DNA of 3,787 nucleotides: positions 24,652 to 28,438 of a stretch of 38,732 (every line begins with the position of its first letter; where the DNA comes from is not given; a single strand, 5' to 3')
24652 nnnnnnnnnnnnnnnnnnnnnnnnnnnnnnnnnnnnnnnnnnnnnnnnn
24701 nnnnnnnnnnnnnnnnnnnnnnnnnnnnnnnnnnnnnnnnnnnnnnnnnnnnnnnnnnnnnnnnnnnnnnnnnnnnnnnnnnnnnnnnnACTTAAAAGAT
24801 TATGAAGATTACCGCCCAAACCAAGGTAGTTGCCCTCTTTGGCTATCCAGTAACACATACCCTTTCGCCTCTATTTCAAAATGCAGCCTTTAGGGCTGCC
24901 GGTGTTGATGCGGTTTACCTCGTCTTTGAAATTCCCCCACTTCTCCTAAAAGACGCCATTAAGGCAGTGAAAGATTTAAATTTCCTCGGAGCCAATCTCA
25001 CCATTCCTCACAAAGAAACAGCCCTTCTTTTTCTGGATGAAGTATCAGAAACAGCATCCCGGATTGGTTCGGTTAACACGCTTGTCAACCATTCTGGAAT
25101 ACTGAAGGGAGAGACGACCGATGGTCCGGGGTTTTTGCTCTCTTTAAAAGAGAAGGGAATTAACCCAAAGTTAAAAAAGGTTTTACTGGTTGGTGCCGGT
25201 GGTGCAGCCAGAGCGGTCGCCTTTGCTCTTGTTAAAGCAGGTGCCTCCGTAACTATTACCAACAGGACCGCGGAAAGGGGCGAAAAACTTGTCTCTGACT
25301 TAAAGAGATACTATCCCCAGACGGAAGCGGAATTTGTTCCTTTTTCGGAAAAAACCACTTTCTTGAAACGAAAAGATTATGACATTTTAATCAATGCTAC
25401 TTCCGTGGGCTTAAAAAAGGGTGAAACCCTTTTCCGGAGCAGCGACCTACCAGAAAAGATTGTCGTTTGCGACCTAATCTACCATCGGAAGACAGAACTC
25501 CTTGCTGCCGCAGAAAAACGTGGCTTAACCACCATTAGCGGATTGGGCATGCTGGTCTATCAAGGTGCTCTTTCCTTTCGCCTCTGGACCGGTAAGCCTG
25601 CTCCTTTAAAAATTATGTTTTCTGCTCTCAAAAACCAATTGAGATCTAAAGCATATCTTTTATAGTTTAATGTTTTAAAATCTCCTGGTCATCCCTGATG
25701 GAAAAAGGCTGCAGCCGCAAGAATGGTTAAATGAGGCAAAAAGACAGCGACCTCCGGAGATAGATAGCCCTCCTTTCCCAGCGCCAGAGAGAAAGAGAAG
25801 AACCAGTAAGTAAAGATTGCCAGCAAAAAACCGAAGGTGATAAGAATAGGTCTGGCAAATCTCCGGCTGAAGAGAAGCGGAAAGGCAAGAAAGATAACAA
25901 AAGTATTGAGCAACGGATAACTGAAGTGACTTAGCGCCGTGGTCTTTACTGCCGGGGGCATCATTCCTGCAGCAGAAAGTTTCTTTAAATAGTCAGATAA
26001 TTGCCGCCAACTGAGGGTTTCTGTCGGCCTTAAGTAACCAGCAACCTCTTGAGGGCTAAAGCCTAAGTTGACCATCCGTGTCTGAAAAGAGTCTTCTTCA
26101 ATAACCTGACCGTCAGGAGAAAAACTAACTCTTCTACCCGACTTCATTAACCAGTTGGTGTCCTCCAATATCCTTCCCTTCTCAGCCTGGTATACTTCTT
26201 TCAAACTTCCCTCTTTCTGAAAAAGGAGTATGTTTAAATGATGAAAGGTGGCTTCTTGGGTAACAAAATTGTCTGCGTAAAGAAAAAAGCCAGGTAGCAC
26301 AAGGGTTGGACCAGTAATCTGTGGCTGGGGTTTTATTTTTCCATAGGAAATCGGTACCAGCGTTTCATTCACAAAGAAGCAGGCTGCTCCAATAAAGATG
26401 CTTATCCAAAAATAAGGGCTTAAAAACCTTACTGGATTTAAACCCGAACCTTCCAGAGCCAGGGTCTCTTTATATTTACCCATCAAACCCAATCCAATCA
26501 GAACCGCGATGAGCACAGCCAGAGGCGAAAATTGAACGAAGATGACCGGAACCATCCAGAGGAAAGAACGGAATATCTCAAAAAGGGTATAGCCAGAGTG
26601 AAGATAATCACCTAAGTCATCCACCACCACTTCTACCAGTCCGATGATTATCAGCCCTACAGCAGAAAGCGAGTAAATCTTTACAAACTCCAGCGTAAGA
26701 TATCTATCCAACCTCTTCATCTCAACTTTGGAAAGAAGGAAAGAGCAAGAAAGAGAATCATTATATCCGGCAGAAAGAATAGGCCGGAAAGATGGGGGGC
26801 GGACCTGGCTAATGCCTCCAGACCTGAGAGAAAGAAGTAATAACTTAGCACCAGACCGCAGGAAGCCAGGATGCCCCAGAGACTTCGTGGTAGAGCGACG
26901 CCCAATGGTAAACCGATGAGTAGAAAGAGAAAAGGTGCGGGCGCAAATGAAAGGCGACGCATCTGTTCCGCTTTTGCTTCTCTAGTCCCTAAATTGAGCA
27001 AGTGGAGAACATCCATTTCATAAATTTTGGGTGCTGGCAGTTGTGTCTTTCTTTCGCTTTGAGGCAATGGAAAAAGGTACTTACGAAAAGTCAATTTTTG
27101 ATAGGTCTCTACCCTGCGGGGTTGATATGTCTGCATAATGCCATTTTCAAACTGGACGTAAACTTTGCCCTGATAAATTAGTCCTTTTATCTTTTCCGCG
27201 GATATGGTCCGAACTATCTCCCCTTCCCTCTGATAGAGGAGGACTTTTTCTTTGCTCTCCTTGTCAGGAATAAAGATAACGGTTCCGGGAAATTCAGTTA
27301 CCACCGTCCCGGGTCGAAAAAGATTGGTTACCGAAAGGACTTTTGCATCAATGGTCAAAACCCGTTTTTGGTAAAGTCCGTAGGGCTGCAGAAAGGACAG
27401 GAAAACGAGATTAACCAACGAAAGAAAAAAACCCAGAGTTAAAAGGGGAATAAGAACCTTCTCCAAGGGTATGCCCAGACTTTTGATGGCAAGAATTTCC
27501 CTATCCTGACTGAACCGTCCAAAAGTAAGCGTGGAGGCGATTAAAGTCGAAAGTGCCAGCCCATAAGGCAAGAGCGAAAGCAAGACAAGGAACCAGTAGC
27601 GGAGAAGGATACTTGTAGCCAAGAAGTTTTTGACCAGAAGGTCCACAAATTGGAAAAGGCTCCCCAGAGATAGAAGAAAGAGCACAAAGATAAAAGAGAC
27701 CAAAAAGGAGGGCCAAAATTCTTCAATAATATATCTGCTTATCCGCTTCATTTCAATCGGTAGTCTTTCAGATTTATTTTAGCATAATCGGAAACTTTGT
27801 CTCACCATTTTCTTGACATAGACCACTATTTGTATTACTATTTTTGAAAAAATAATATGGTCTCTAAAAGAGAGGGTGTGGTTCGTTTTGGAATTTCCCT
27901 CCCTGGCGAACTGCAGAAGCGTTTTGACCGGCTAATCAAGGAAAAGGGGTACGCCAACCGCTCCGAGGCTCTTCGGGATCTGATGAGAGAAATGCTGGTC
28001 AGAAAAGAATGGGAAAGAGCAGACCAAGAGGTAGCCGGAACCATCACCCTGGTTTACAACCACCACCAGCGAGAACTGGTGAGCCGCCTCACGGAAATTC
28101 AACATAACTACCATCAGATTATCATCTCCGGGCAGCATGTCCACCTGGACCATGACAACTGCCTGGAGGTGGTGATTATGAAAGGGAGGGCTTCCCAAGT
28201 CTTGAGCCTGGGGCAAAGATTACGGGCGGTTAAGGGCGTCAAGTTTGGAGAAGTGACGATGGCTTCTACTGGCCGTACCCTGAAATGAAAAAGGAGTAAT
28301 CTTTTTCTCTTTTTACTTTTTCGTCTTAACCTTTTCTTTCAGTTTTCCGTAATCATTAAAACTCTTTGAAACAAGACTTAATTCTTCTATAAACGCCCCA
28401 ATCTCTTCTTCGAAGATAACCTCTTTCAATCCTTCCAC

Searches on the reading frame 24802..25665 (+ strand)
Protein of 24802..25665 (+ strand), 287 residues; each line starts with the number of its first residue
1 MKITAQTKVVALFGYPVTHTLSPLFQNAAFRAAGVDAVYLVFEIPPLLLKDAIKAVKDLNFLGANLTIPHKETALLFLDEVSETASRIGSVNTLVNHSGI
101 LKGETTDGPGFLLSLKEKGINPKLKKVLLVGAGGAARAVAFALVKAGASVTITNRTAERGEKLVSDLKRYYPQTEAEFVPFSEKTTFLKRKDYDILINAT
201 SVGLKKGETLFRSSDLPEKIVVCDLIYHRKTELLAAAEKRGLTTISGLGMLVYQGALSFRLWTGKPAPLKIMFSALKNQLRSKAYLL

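Call 7: search_protein_families(library=pfam, proteins=[window:24802-25665:+])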
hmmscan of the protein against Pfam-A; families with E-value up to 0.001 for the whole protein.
window:24802-25665:+ (287 aa): 4 families
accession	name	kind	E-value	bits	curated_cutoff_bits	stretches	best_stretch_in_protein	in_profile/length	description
PF08501.16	Shikimate_dh_N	-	1.1e-25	90.1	27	1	12-94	1-83/83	Shikimate dehydrogenase substrate binding domain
PF18317.6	SDH_C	-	7.7e-14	51.6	25.8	1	247-272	1-26/31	Shikimate 5'-dehydrogenase C-terminal domain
PF01488.26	Shikimate_DH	-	1.4e-10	41.8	24.3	1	123-201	11-84/138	Shikimate / quinate 5-dehydrogenase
PF00106.31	adh_short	-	1.3e-05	25.2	26.6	1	125-180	1-55/195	short chain dehydrogenase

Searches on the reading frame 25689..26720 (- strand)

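Call 7: search_protein_families(library=pfam, proteins=[window:25689-26720:-])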
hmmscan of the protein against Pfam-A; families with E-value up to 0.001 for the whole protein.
window:25689-26720:- (343 aa): 1 family
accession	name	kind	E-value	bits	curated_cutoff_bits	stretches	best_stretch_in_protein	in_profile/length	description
PF03739.19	LptF_LptG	-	1.4e-48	166.2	27.9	1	6-339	1-349/353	Lipopolysaccharide export system permease LptF/LptG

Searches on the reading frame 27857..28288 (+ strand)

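Call 7: search_protein_families(library=pfam, proteins=[window:27857-28288:+])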
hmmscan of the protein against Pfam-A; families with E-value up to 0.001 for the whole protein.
window:27857-28288:+ (143 aa): 2 families
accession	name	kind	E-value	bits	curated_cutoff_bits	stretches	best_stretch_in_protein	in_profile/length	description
PF08753.17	NikR_C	-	2e-32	111.7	22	1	60-135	1-76/77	NikR C terminal nickel binding domain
PF01402.27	RHH_1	-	4.3e-05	23.7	20.5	1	10-47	1-37/39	Ribbon-helix-helix protein, copG family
